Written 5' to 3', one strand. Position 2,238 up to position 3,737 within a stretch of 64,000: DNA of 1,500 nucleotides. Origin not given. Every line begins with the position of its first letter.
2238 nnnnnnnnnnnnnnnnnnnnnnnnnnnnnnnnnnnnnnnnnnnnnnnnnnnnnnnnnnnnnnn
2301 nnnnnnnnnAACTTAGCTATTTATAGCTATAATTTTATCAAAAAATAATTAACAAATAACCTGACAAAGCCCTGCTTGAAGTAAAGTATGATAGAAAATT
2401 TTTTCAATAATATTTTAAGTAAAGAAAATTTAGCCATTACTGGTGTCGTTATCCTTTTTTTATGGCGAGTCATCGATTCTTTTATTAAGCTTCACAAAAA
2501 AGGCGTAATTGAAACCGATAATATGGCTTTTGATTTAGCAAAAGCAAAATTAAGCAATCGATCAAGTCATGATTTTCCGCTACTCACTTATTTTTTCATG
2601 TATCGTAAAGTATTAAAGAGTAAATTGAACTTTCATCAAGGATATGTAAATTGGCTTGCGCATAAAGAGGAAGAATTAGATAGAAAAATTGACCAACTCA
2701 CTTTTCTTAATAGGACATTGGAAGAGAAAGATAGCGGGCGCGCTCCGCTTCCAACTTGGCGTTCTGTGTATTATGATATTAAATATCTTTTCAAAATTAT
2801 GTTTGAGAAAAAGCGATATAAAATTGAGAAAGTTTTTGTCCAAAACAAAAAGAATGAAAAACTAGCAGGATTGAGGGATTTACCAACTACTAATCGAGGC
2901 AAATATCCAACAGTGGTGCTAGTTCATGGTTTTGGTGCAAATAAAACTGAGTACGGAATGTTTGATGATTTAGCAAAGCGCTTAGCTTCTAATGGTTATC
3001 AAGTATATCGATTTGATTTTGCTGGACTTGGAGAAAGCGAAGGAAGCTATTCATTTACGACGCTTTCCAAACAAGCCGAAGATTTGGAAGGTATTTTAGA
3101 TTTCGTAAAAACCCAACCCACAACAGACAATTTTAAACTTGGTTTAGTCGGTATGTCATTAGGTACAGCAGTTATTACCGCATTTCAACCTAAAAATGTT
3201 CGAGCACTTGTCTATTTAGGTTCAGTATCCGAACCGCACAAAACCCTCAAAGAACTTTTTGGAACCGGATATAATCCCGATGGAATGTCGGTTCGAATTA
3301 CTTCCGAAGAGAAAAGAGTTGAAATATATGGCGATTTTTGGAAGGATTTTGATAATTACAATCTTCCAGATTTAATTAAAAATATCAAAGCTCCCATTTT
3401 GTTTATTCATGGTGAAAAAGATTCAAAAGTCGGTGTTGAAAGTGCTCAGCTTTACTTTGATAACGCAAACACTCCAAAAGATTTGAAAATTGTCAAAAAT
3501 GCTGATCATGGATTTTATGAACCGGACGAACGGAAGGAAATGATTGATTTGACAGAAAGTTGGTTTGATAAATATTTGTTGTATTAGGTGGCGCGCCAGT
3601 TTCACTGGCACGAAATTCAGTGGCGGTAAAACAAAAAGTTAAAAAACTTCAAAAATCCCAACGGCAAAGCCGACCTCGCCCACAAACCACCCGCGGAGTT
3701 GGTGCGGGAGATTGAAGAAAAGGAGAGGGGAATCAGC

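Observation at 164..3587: Co-directional module: NPPF adenine methyltransferase, DUF262-HNH nuclease and a membrane alpha/beta-hydrolase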

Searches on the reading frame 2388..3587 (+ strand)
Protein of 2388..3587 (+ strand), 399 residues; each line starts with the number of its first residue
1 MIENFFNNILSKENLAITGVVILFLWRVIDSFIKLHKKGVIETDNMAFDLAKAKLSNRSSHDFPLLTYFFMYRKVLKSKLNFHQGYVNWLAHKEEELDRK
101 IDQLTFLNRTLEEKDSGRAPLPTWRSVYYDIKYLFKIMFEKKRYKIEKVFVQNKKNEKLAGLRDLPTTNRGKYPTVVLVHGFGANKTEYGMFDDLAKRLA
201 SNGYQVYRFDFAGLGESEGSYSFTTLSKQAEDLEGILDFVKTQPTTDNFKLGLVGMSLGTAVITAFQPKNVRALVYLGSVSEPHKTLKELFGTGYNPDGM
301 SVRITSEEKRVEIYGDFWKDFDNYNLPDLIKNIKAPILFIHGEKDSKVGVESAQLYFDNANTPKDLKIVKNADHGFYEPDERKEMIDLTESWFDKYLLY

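Call 3: search_protein_families(library=pfam, proteins=[window:2388-3587:+], max_evalue=0.01)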
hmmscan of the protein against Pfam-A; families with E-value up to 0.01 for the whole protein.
window:2388-3587:+ (399 aa): 14 families
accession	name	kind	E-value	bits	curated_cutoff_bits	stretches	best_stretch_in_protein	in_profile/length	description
PF12146.15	Hydrolase_4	-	3.1e-19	69.7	27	1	175-284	6-114/239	Serine aminopeptidase, S33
PF00561.26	Abhydrolase_1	-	1.6e-13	51.3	25.8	1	174-288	1-111/245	alpha/beta hydrolase fold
PF12697.13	Abhydrolase_6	-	6.2e-13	50.3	26.3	1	176-289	1-94/217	Alpha/beta hydrolase family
PF01738.24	DLH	-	2.7e-11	43.9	21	2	329-382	138-194/217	Dienelactone hydrolase family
PF02129.25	Peptidase_S15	-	1.1e-10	42.1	23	1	165-277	11-123/262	X-Pro dipeptidyl-peptidase (S15 family)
PF00326.27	Peptidase_S9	-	2.7e-09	37.3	22.6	1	199-397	10-210/213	Prolyl oligopeptidase family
PF20408.4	Abhydrolase_11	-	8.6e-09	35.8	27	1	175-278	4-106/193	Alpha/beta hydrolase domain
PF20434.5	BD-FAE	-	7.1e-05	22.9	26.8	0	165-260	5-100/215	BD-FAE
PF02273.21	Acyl_transf_2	-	0.00021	21.1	20.3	1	163-263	19-115/294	Acyl transferase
PF12740.14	PETase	-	0.00068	19.5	28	0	165-273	46-151/263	PET hydrolase-like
PF02089.21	Palm_thioest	-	0.00098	19.3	26.8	1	176-290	2-119/254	Palmitoyl protein thioesterase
PF07224.18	Chlorophyllase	-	0.0018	17.5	26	1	139-264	6-131/301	Chlorophyllase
PF03403.19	PAF-AH_p_II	-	0.0031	16.6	20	1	164-207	91-131/372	Platelet-activating factor acetylhydrolase, isoform II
PF08840.17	BAAT_C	-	0.0053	17.3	20.9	0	237-349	10-128/210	BAAT / Acyl-CoA thioester hydrolase C terminal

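Call 6: search_protein_families(library=padloc, proteins=[window:2388-3587:+], max_evalue=0.01)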
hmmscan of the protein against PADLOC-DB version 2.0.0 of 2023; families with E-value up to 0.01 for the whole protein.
window:2388-3587:+ (399 aa): 0 families

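Call 7: search_protein_families(library=ncbifam, proteins=[window:2388-3587:+], max_evalue=0.01)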
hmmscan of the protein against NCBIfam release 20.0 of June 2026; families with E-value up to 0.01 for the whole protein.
window:2388-3587:+ (399 aa): 29 families (the best 25 are shown)
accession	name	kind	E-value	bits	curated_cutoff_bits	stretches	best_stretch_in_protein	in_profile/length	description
NF047920.1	lactonase_UilS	equivalog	7.1e-20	71.9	400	2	167-274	18-125/285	UilS family quorum-quenching N-acyl-homoserine lactonase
NF041096.1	esterase_EstD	equivalog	6.6e-15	55.1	600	2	138-277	129-271/421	esterase EstD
NF050089.1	i_nPHAscl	equivalog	5e-11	42.2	300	1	171-281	16-119/288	intracellular short-chain-length polyhydroxyalkanoate depolymerase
NF051487.1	bifunc_PcaCD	exception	1.8e-09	37.2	430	1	171-282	168-274/413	bifunctional 4-carboxymuconolactone decarboxylase/3-oxoadipate enol-lactonase PcaCD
NF051488.1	bifunc_PcaDC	exception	5.8e-09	35.6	390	1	172-279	11-111/375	bifunctional 3-oxoadipate enol-lactonase/4-carboxymuconolactone decarboxylase PcaDC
NF011457.0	PRK14875.1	equivalog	7.9e-09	34.9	307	1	166-279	123-231/372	acetoin dehydrogenase dihydrolipoyllysine-residue acetyltransferase subunit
TIGR03100.1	hydr1_PEP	hypoth_equivalog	1.5e-08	34.2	168.45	1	149-238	4-90/274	hydrolase 1, exosortase A system-associated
TIGR01738.1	bioH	equivalog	8.8e-08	32.1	206.95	1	174-281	5-100/245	pimeloyl-ACP methyl ester esterase BioH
TIGR02427.1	protocat_pcaD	equivalog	2e-07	30.7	255.85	1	172-277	12-110/251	3-oxoadipate enol-lactonase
TIGR01607.1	PST-A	paralog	4.8e-07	29.2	218.25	1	325-376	263-313/332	Plasmodium subtelomeric family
TIGR03695.1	menH_SHCHC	equivalog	2.7e-06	27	208.55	1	174-267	3-89/252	2-succinyl-6-hydroxy-2,4-cyclohexadiene-1-carboxylate synthase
TIGR03101.1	hydr2_PEP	hypoth_equivalog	4.6e-06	26.3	202.75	1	166-265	19-117/266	hydrolase 2, exosortase A system-associated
NF041759.1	mac_hydro_EstT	equivalog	8.3e-06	25.2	450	1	172-278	21-125/278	macrolide hydrolase EstT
NF053684.1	esterase_mleBCA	exception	1.1e-05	24.7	570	0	172-265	22-112/281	BCA family alpha/beta fold macrolide esterase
NF052253.1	transferase_LuxD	equivalog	2.7e-05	23.7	420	1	154-263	9-114/293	fatty acid reductase transferase subunit LuxD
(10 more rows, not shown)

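Call 82: find_homologous_proteins(query=window:2388-3584:+, max_evalue=0.001)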
Query window:2388-3584:+ (399 aa): 145 proteins with E <= 0.001 among 6731 candidates; the best 120 are listed.
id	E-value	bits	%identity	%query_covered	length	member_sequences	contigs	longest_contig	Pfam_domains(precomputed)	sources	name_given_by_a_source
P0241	1.4e-267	905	100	100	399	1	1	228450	PF02129.25,PF00326.28,PF20408.5,PF12697.14,PF01738.25,PF00561.27,PF12146.16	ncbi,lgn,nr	ncbi:MAG: alpha/beta fold hydrolase [bacterium]|nr:alpha/beta fold hydrolase [bacterium]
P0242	1.7e-233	793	86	100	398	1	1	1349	PF02129.25,PF00326.28,PF20408.5,PF12697.14,PF01738.25,PF00561.27,PF12146.16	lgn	-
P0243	5.8e-232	788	86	100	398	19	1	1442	PF02129.25,PF00326.28,PF20408.5,PF06500.18,PF12697.14,PF01738.25,PF00561.27,PF12146.16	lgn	-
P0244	1.1e-210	718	78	99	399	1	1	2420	PF02129.25,PF00326.28,PF20408.5,PF12697.14,PF01738.25,PF00561.27,PF12146.16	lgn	-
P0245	5.4e-208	709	77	99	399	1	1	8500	PF02129.25,PF03403.20,PF00326.28,PF20408.5,PF12697.14,PF01738.25,PF00561.27,PF12146.16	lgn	-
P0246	2.9e-202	690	78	95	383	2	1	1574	PF02129.25,PF20408.5,PF12697.14,PF01738.25,PF00561.27,PF12146.16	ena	-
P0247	3.3e-191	653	86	82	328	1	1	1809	PF02129.25,PF00326.28,PF20408.5,PF12697.14,PF01738.25,PF00561.27,PF12146.16,PF20434.6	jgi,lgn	-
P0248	1.1e-175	602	65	99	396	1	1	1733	PF02129.25,PF00326.28,PF20408.5,PF12697.14,PF01738.25,PF00561.27,PF12146.16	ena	-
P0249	3.3e-168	578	97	66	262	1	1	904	PF02129.25,PF00326.28,PF20408.5,PF12715.14,PF12697.14,PF01738.25,PF00561.27,PF12146.16,PF20434.6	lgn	-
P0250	4.5e-168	577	65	98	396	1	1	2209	PF02129.25,PF00326.28,PF20408.5,PF12697.14,PF01738.25,PF00561.27,PF12146.16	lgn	-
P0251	3.2e-162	558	61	98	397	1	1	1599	PF02129.25,PF00326.28,PF20408.5,PF12715.14,PF06500.18,PF05448.19,PF12697.14,PF01738.25,PF00561.27,PF12146.16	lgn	-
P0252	9.7e-144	497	83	65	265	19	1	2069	PF02129.25,PF00326.28,PF20408.5,PF12715.14,PF12697.14,PF01738.25,PF00561.27,PF12146.16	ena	-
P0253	3.5e-140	486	80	65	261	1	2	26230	PF02129.25,PF00326.28,PF20408.5,PF12740.15,PF12697.14,PF01738.25,PF00561.27,PF12146.16,PF20434.6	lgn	-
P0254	4.9e-139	482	82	64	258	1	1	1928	PF02129.25,PF00326.28,PF20408.5,PF12697.14,PF01738.25,PF00561.27,PF12146.16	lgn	-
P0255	3.6e-126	439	75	63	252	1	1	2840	PF02129.25,PF00326.28,PF20408.5,PF12697.14,PF01738.25,PF00561.27,PF12146.16,PF20434.6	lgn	-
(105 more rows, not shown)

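Call 83: find_encoding_contigs(protein=P0241, flank=10000, max_places=3)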
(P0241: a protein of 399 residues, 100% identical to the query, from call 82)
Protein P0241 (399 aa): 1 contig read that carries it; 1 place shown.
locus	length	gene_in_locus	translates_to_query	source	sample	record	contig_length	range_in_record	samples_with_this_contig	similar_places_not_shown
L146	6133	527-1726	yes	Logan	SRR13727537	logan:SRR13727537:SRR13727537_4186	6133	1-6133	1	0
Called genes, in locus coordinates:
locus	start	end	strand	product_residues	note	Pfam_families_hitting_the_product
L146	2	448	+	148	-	?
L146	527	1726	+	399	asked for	PF01738:DLH (faint), PF00561:Abhydrolase_1, PF02129:Peptidase_S15 (weak), PF12146:Hydrolase_4, PF20408:Abhydrolase_11 (faint), PF12697:Abhydrolase_6, PF00326:Peptidase_S9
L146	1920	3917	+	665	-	PF00069:Pkinase, PF03109:ABC1 (faint), PF07714:PK_Tyr_Ser-Thr, PF13095:FTA2 (faint), PF01636:APH (weak)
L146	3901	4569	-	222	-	-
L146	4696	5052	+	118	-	-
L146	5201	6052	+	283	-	PF04471:Mrr_cat, PF13156:Mrr_cat_2 (weak), PF22722:NA-iREase1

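Call 84: find_encoding_contigs(protein=P0245, flank=6000, max_places=3)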
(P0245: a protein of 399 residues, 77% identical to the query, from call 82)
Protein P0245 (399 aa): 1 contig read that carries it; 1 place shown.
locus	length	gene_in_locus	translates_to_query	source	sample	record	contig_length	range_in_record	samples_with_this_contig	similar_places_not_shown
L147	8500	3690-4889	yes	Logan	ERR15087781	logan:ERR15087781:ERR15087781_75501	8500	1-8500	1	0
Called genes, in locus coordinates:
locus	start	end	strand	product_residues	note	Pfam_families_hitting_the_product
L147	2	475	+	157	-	?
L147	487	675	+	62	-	-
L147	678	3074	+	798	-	PF13588:HSDR_N_2 (weak), PF00270:DEAD, PF04851:ResIII, PF18766:SWI2_SNF2, PF00271:Helicase_C, PF08463:EcoEI_R_C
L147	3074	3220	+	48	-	-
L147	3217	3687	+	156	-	PF18931:DUF5680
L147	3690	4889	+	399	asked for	PF03403:PAF-AH_p_II (weak), PF01738:DLH (faint), PF02129:Peptidase_S15, PF00561:Abhydrolase_1, PF12146:Hydrolase_4, PF20408:Abhydrolase_11 (weak), PF12697:Abhydrolase_6, PF00326:Peptidase_S9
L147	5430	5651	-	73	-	-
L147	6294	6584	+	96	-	-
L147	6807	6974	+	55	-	-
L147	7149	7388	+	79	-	-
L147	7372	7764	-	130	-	-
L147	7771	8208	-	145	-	-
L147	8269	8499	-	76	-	?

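Call 125: search_protein_families(library=phrogs, proteins=[window:2388-3584:+], max_evalue=0.00001)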
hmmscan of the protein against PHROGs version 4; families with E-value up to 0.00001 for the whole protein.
window:2388-3584:+ (399 aa): 1 family
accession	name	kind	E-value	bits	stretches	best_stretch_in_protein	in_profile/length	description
phrog_789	-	other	2e-22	80.6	1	140-397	319-601/637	esterase/lipase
